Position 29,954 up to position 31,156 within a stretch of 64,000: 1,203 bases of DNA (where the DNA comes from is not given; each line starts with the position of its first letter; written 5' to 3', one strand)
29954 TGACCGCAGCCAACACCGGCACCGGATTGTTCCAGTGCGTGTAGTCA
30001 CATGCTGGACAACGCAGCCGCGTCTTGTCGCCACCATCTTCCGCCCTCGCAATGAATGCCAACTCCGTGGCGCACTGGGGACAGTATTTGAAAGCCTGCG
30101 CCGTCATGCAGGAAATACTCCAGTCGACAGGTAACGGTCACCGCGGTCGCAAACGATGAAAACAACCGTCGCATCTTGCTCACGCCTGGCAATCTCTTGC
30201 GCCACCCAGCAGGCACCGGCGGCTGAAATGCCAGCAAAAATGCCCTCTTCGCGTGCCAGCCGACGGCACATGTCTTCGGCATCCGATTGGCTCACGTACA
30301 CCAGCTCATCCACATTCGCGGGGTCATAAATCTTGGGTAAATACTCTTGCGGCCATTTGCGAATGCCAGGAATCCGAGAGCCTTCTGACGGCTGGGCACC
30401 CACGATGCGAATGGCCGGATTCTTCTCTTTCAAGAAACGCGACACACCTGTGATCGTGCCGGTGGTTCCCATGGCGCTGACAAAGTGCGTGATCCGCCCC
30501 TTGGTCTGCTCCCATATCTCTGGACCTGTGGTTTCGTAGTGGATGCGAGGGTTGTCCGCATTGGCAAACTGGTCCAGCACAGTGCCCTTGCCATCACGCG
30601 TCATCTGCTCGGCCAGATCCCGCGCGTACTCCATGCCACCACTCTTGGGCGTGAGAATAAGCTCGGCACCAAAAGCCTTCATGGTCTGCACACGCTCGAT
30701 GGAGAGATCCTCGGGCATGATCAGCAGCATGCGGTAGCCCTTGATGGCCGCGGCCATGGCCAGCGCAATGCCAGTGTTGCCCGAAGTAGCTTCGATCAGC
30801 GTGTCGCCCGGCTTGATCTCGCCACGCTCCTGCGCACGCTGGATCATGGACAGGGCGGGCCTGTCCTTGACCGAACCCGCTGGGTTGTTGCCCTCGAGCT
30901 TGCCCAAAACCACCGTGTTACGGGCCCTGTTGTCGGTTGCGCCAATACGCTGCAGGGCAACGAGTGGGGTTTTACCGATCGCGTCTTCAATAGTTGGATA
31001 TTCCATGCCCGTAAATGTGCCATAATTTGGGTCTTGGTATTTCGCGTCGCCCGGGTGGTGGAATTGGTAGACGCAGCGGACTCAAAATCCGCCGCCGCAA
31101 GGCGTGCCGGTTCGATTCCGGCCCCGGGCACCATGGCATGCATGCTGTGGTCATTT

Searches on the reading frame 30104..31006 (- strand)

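Call 46: search_protein_families(library=pfam, proteins=[window:30104-31006:-], max_evalue=0.00001)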
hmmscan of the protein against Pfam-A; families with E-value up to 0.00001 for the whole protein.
window:30104-31006:- (300 aa): 1 family
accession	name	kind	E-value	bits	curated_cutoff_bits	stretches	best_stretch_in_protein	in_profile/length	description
PF00291.31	PALP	-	1.2e-70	238.6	35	1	6-287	1-295/295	Pyridoxal-phosphate dependent enzyme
